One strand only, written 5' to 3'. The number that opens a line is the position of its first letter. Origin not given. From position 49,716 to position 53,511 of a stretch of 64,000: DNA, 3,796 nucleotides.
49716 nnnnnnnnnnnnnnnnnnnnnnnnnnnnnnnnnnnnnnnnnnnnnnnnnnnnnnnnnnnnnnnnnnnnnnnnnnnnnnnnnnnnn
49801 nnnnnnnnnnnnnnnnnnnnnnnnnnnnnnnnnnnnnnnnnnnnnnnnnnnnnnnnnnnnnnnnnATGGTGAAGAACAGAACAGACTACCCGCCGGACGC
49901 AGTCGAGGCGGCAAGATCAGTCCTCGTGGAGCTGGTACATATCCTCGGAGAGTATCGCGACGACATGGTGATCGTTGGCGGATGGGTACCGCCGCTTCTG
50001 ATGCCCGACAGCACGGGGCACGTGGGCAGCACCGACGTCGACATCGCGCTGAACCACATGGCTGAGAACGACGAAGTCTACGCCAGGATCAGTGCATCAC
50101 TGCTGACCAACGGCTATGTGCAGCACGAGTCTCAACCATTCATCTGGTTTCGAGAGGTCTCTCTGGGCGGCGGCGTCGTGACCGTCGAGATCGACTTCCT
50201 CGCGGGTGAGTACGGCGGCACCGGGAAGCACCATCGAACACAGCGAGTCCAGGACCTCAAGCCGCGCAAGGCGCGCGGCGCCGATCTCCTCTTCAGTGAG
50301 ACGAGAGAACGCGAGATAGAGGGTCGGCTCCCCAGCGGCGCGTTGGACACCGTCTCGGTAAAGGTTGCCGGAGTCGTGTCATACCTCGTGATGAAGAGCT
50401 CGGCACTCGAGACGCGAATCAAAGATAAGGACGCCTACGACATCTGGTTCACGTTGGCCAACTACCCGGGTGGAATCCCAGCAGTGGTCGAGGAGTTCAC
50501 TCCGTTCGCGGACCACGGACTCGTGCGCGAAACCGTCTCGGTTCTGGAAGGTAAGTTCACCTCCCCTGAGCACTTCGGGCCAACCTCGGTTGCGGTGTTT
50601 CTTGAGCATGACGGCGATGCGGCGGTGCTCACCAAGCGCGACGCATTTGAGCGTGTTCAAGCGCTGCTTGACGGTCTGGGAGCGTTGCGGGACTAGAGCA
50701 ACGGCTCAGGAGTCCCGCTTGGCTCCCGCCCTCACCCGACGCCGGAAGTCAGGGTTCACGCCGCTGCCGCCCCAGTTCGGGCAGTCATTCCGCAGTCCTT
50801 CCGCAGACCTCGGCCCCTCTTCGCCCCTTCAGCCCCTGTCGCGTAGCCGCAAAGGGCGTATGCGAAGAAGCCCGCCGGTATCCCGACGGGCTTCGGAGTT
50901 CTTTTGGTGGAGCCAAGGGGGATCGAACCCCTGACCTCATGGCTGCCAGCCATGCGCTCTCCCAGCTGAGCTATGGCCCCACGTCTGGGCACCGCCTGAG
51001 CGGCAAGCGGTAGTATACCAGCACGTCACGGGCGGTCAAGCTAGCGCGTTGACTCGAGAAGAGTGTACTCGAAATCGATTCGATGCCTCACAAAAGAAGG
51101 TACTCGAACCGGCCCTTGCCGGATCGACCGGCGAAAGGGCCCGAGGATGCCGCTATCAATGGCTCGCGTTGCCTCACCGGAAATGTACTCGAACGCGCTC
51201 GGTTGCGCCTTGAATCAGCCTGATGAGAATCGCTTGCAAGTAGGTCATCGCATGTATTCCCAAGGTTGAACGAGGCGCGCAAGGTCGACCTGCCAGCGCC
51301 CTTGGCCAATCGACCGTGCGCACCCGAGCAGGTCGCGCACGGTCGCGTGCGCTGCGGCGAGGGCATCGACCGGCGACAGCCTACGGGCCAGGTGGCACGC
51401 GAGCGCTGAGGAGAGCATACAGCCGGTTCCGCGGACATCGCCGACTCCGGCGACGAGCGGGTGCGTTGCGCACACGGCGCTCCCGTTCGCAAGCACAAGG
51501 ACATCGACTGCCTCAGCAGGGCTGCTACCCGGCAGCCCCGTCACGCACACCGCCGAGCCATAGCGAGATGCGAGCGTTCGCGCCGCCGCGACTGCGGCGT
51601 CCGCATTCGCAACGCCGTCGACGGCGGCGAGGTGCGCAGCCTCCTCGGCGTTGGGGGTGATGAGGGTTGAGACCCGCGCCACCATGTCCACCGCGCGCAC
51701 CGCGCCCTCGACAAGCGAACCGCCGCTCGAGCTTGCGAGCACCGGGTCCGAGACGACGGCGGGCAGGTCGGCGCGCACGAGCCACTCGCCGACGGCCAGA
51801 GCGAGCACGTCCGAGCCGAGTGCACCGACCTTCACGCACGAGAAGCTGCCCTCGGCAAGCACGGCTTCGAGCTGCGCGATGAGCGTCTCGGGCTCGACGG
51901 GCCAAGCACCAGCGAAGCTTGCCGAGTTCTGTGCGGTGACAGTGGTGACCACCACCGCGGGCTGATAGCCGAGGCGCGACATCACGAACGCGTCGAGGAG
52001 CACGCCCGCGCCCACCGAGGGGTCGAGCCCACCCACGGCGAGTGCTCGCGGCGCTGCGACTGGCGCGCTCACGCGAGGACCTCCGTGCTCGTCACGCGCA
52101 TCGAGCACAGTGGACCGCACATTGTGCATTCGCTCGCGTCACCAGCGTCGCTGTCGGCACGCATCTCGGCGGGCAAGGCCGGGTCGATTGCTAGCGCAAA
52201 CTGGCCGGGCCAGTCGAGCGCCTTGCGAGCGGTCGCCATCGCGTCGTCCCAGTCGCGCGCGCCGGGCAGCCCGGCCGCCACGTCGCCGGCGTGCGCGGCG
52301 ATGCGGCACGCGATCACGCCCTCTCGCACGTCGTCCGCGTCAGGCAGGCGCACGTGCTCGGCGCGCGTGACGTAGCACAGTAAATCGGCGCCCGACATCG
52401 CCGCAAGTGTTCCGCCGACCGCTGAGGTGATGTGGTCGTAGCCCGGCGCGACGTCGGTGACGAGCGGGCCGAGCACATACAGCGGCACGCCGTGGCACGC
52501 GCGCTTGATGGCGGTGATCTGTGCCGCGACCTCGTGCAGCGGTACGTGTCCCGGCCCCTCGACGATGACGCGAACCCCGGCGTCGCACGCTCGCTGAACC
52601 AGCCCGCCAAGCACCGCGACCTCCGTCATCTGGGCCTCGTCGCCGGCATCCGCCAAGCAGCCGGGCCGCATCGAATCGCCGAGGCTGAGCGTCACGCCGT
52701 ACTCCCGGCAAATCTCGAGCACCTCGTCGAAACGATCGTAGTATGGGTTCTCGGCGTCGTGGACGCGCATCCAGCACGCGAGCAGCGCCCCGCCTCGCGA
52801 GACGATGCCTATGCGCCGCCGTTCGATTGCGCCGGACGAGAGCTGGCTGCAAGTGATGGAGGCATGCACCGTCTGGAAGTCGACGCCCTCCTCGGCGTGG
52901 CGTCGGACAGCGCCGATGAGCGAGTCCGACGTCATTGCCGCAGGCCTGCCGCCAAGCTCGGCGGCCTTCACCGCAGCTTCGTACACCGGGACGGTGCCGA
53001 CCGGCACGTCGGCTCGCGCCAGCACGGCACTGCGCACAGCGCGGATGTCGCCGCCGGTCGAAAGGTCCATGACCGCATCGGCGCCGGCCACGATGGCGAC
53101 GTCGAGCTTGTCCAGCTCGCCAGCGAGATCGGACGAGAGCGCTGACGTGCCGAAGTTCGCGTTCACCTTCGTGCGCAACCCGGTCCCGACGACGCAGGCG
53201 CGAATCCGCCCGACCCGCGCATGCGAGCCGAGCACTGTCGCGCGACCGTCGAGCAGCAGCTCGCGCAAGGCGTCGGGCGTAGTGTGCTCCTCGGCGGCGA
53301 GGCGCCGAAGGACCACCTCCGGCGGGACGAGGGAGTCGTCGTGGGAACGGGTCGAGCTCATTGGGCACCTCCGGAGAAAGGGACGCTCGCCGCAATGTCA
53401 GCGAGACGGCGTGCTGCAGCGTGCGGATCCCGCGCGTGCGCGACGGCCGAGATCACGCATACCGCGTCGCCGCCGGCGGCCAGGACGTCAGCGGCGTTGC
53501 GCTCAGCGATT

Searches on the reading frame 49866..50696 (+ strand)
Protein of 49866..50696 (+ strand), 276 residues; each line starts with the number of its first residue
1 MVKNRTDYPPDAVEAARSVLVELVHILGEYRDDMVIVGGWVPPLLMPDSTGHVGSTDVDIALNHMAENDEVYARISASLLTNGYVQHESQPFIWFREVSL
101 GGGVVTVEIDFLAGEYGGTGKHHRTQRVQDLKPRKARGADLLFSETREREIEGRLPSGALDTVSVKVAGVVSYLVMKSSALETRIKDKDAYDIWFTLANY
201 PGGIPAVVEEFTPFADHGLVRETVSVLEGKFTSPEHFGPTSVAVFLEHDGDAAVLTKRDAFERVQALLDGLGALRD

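Call 3: search_protein_families(library=pfam, proteins=[window:49866-50696:+], max_evalue=1)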
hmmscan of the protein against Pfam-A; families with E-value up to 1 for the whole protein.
window:49866-50696:+ (276 aa): 0 families

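Call 4: search_protein_families(library=padloc, proteins=[window:49866-50696:+], max_evalue=1)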
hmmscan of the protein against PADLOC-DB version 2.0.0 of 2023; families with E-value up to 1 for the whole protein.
window:49866-50696:+ (276 aa): 2 families
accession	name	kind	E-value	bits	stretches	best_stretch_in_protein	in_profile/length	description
PDLC02324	AbiEii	-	0.0027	15.5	1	154-199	110-157/231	AbiEii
PDLC02307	AbiEii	-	0.0084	13.9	1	164-202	112-150/219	AbiEii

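Call 5: search_protein_families(library=ncbifam, proteins=[window:49866-50696:+], max_evalue=1)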
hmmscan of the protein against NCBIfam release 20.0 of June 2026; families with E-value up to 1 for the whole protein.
window:49866-50696:+ (276 aa): 0 families

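Call 15: find_homologous_proteins(query=window:49866-50696:+)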
Query window:49866-50696:+ (276 aa): 829 proteins with E <= 0.001 among 5561 candidates; the best 120 are listed.
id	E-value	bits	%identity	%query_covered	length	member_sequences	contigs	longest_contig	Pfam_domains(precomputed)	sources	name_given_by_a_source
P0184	3.1e-180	615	100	100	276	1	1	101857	-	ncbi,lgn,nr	ncbi:MAG: hypothetical protein Q8K99_02565 [Actinomycetota bacterium]|nr:hypothetical protein [Actin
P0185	1.9e-157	541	88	99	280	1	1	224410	-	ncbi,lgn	-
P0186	3.6e-139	481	79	98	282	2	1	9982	-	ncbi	-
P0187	8.1e-139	480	80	97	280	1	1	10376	-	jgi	jgi:hypothetical protein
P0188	4.4e-135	467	75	100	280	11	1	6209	-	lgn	-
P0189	4.7e-134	464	76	98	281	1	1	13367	-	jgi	jgi:hypothetical protein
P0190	1.6e-133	462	77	98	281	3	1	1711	-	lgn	-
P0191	7.8e-132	457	73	100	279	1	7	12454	-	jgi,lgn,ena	jgi:hypothetical protein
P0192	2.4e-131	455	74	98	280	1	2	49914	-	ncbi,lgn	-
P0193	2.1e-130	452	75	98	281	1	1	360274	-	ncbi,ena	-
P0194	2.4e-129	448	74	99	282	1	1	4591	-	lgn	-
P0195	5.2e-129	447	72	98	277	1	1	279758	-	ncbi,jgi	-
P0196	6.5e-129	447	74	98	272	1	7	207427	-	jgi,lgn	jgi:hypothetical protein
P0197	1.3e-128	446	73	99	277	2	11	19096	-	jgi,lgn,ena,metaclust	metaclust:\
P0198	1.6e-128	446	73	98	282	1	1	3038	-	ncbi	-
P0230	1.7e-90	321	58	98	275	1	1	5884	PF08843.18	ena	-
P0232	5.0e-88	313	57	99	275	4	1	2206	PF08843.18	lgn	-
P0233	1.6e-87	311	56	99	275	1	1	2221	PF08843.18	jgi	jgi:hypothetical protein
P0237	3.3e-87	310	56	99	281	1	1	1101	PF08843.18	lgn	-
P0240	6.5e-86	306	54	99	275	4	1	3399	PF08843.18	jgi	jgi:hypothetical protein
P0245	2.3e-85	304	57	97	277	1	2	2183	PF08843.18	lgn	-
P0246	3.4e-85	304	55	99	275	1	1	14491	PF08843.18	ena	-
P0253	2.0e-84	301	57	97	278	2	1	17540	PF08843.18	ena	-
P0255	2.3e-84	301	53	99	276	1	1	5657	PF08843.18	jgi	jgi:hypothetical protein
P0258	3.1e-84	301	57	99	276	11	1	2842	PF08843.18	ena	-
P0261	4.6e-84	300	54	97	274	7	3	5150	PF08843.18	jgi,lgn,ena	-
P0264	6.3e-84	300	53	99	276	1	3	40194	PF08843.18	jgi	jgi:hypothetical protein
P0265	6.9e-84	299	57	99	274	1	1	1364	PF08843.18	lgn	-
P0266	7.1e-84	299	53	99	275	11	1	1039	PF08843.18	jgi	-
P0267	7.6e-84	299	58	98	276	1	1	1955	PF08843.18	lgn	-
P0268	1.3e-83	299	55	100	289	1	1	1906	PF08843.18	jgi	jgi:hypothetical protein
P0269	1.8e-83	298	53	99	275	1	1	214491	PF08843.18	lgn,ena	-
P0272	2.4e-83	298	51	98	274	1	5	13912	PF08843.18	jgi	jgi:hypothetical protein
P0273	2.5e-83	298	53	99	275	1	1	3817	PF08843.18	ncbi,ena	-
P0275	5.6e-83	296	56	92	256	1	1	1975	PF08843.18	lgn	-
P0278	1.0e-82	296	53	99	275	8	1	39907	PF08843.18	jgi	jgi:hypothetical protein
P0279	1.1e-82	295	55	98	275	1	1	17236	PF08843.18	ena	-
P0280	1.1e-82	295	51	98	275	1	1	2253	PF08843.18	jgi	jgi:hypothetical protein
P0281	1.2e-82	295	53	98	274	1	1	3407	PF08843.18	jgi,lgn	jgi:hypothetical protein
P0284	1.7e-82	295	51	98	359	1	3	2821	PF08843.18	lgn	-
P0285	3.1e-82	294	52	97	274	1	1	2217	PF08843.18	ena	-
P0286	3.2e-82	294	51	99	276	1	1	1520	PF08843.18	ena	-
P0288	5.3e-82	293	54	99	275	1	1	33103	PF08843.18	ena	-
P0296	1.7e-81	292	54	97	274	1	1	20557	PF08843.18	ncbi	ncbi:MAG: nucleotidyl transferase AbiEii/AbiGii toxin family protein [Candidatus Methylomirabilia ba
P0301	3.4e-81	291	51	97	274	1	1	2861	PF08843.18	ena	-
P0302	3.6e-81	290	55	99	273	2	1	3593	PF08843.18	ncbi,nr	ncbi:MAG: nucleotidyl transferase AbiEii/AbiGii toxin family protein [Verrucomicrobiae bacterium]|nr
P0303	3.9e-81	290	50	98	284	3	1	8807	PF08843.18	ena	-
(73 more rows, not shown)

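Call 17: search_solved_structures(query=window:49866-50696:+, max_evalue=10)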
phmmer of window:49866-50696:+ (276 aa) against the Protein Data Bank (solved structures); distinct sequences matched with E-value up to 10: 2.
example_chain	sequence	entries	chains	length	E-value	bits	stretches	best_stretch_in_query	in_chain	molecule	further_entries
8r8n_A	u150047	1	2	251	0.81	12.2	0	117-166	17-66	HalluTIM2-2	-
7e2c_H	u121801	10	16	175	1.2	11.7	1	186-219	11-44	Trafficking protein particle complex subunit 20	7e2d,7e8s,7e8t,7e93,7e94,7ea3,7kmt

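Call 51: search_solved_structures(query=A3, max_evalue=1, show_alignments=3)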
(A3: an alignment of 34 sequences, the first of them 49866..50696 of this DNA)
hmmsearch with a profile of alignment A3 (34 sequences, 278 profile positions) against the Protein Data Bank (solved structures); distinct sequences matched with E-value up to 1: 1.
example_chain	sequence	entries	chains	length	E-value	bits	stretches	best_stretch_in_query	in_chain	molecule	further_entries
3h37_A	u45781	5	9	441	0.79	12.4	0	7-74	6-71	TRNA nucleotidyl transferase-related protein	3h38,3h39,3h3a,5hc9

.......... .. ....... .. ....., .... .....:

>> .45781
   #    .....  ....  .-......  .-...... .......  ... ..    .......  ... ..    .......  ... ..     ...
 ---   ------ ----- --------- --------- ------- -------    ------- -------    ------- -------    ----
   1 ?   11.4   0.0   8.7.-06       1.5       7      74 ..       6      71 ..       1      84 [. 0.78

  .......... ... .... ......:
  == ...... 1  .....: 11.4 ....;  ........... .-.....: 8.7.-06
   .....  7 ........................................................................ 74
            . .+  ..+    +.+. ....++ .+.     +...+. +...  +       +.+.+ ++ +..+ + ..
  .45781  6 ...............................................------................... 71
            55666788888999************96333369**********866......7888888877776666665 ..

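Call 54: search_protein_families(library=pfam, alignment_id=A3, max_evalue=0.01)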
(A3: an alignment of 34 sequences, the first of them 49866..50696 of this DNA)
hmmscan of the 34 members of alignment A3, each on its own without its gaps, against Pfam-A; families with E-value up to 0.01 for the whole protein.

A. member 1, window:49866-50696:+ (276 aa): 0 families

B. families by the number of members that match (of 34 scanned): 2 families
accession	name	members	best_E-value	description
PF08843.17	AbiEii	23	4.6e-08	Nucleotidyl transferase AbiEii toxin, Type IV TA system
PF10706.15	Aminoglyc_resit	1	0.0035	Aminoglycoside-2''-adenylyltransferase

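Call 78: search_solved_structures(query=A3, max_evalue=10, show_alignments=5)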
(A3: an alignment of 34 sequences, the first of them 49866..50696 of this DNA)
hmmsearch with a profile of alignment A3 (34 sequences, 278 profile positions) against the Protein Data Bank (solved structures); distinct sequences matched with E-value up to 10: 1.
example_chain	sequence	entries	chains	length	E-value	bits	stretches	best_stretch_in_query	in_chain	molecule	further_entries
3h37_A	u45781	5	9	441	0.79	12.4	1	7-74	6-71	TRNA nucleotidyl transferase-related protein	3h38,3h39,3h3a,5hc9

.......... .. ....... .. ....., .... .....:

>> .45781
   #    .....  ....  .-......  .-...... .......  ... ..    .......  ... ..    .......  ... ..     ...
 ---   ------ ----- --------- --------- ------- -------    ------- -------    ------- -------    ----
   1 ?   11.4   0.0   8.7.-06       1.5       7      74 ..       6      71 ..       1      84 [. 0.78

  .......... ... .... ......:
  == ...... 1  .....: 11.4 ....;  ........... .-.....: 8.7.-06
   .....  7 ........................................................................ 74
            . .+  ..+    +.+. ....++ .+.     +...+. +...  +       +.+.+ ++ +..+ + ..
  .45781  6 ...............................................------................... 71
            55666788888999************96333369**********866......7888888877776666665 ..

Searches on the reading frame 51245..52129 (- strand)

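Call 8: search_protein_families(library=pfam, proteins=[window:51245-52129:-], max_evalue=0.001)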
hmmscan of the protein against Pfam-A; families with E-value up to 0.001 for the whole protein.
window:51245-52129:- (294 aa): 3 families
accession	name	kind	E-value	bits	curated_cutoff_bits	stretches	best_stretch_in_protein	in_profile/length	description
PF08543.17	Phos_pyr_kin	-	3.5e-43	148.2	27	1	36-281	1-245/246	Phosphomethylpyrimidine kinase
PF02110.20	HK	-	9e-05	22.4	27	1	163-261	124-212/247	Hydroxyethylthiazole kinase family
PF00294.29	PfkB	-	0.00043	20.2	25.8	1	125-263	159-285/302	pfkB family carbohydrate kinase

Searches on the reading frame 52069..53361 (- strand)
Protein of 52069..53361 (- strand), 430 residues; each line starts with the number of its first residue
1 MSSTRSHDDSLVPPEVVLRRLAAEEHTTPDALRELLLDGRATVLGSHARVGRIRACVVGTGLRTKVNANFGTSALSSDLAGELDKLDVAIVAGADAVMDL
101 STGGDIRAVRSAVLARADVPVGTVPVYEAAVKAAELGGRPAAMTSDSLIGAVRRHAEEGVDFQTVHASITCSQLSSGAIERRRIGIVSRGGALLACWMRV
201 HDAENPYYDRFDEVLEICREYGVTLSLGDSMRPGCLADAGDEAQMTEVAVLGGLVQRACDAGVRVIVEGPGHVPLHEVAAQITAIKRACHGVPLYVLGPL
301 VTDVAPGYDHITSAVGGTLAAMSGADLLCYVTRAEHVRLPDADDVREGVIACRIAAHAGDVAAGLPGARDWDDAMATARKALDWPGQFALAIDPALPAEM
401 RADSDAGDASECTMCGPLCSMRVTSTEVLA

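Call 8: search_protein_families(library=pfam, proteins=[window:52069-53361:-], max_evalue=0.001)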
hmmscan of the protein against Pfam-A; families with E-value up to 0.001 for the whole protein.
window:52069-53361:- (430 aa): 1 family
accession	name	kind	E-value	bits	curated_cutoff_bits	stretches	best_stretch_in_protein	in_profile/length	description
PF01964.24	ThiC_Rad_SAM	-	1.5e-164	548.2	25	1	18-424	15-418/420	Radical SAM ThiC family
